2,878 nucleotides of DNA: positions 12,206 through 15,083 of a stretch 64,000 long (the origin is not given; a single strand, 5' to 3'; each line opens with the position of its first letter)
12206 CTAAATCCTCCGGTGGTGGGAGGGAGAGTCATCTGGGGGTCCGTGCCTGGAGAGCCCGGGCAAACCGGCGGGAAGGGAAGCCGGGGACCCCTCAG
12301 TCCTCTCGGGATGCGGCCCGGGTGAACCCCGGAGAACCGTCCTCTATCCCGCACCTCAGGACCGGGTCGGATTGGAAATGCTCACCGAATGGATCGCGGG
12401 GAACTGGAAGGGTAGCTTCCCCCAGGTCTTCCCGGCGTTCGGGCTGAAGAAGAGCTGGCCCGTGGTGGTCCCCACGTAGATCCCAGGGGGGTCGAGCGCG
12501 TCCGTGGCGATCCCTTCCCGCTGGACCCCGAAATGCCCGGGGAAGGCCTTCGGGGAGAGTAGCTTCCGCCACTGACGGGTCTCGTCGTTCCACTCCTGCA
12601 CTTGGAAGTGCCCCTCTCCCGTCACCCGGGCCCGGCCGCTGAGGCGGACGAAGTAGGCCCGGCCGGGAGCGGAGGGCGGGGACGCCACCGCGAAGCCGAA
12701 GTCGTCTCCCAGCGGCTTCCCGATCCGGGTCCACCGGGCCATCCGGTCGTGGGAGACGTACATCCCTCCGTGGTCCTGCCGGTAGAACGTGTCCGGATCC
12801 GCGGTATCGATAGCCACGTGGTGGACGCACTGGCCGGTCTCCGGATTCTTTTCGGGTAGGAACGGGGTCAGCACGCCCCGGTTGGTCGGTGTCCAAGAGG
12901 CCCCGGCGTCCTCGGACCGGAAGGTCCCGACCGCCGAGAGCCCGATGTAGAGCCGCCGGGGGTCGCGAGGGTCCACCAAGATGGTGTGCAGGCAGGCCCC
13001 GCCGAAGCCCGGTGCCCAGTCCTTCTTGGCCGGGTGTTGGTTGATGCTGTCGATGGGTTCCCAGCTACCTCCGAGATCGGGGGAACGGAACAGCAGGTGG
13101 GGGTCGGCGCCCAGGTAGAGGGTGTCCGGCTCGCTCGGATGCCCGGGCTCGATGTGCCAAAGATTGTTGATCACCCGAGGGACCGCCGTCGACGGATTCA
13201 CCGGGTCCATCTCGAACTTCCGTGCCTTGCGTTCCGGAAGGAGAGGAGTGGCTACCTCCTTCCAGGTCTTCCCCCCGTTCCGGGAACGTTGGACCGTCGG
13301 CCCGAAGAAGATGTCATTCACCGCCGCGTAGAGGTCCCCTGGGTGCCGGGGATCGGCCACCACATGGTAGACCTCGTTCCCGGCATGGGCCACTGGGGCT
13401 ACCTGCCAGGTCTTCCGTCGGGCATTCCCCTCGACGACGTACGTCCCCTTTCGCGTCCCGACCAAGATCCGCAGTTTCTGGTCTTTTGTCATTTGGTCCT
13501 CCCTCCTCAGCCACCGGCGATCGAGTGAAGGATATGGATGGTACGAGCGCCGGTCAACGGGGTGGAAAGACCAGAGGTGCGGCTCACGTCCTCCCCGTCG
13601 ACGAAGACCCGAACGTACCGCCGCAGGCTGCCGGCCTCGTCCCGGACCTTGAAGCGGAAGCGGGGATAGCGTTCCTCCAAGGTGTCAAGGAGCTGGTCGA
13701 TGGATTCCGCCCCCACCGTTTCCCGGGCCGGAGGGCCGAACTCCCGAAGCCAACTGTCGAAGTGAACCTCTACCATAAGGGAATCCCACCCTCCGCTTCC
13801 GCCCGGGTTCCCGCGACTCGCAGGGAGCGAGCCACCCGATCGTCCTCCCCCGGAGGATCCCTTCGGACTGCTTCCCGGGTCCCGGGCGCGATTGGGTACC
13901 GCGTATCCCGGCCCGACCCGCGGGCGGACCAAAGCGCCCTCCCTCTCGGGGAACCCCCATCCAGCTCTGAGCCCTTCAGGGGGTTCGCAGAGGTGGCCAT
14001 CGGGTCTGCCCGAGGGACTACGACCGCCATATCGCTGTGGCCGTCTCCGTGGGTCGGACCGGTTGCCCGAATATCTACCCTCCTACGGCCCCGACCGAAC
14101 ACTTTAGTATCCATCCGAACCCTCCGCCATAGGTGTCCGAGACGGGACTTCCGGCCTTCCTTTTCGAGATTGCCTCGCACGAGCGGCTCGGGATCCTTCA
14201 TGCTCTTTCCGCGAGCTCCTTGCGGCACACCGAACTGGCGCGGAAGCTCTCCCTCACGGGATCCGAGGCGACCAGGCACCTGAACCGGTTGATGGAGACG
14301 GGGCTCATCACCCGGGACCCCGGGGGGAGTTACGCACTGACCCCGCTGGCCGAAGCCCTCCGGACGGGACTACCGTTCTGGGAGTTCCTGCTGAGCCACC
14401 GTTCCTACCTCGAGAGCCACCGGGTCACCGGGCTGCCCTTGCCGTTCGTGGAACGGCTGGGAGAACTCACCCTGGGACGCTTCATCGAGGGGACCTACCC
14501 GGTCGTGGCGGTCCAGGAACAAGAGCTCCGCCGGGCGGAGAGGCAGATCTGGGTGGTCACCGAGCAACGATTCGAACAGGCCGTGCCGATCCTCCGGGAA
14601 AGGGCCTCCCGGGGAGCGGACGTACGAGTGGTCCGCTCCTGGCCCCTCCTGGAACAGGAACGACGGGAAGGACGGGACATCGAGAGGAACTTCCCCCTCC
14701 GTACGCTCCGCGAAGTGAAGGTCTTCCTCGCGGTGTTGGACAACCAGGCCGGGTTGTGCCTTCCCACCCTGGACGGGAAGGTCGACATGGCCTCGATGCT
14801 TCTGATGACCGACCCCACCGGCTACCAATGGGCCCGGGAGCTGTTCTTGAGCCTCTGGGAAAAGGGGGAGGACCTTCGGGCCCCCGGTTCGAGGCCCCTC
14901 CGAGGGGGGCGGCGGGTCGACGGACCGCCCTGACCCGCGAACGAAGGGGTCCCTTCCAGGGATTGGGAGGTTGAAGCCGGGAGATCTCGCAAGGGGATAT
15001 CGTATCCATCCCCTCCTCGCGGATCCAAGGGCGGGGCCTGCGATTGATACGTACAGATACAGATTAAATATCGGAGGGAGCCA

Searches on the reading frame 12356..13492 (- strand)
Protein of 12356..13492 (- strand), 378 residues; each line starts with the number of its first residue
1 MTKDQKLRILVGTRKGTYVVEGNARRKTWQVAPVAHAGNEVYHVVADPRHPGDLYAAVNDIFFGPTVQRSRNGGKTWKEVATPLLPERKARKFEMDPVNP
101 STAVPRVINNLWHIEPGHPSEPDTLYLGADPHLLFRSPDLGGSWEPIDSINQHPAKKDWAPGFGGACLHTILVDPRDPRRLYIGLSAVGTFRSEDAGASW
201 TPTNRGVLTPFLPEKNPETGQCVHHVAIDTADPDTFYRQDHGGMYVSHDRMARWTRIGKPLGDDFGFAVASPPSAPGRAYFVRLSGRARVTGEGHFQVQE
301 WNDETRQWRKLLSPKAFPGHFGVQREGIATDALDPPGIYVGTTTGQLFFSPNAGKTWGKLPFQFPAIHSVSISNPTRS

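Call 8: search_protein_families(library=pfam, proteins=[window:12356-13492:-], max_evalue=0.001)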
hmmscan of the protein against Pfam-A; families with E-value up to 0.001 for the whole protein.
window:12356-13492:- (378 aa): 3 families
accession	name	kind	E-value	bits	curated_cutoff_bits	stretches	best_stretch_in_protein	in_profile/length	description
PF15902.12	Sortilin-Vps10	-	1.9e-08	34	33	0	134-259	3-114/446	Sortilin, neurotensin receptor 3,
PF02012.26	BNR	-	0.00026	20.9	27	0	68-78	1-11/12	BNR/Asp-box repeat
PF15899.11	BNR_6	-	0.0003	21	27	0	134-146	1-13/14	BNR-Asp box repeat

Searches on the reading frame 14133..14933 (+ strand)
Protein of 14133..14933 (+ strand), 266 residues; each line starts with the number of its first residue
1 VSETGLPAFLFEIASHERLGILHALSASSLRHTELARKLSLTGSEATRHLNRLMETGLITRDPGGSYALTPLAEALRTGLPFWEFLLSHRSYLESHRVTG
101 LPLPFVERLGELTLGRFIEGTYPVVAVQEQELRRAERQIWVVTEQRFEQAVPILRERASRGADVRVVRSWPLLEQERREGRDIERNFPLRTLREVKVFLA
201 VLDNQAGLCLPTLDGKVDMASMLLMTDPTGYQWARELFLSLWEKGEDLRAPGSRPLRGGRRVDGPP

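Call 8: search_protein_families(library=pfam, proteins=[window:14133-14933:+], max_evalue=0.001)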
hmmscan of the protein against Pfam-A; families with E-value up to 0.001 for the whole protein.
window:14133-14933:+ (266 aa): 9 families
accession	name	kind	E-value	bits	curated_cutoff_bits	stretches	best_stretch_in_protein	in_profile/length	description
PF25213.1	HVO_A0261_N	-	6.4e-09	36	35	1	11-74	6-68/86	HVO_A0261 N-terminal domain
PF08350.17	FilR1_middle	-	7.7e-08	32.9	27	1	136-243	15-127/128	Methanogenesis regulatory protein FilR1, middle domain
PF01022.26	HTH_5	-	3.2e-06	27.4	22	1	18-60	4-46/47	Bacterial regulatory protein, arsR family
PF09339.16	HTH_IclR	-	1.9e-05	24.8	22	1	22-63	9-52/52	IclR helix-turn-helix domain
PF12802.13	MarR_2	-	2.3e-05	24.9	27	1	19-63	8-56/61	MarR family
PF13412.12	HTH_24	-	6.5e-05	22.9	21.9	1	21-60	8-48/48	Winged helix-turn-helix DNA-binding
PF01047.28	MarR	-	0.00023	21.4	24.6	1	29-62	17-50/59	MarR family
PF14947.12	HTH_45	-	0.00025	21.4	25.5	1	21-72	11-61/77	Winged helix-turn-helix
PF12840.13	HTH_20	-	0.00027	21.3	27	1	17-60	5-49/51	Helix-turn-helix domain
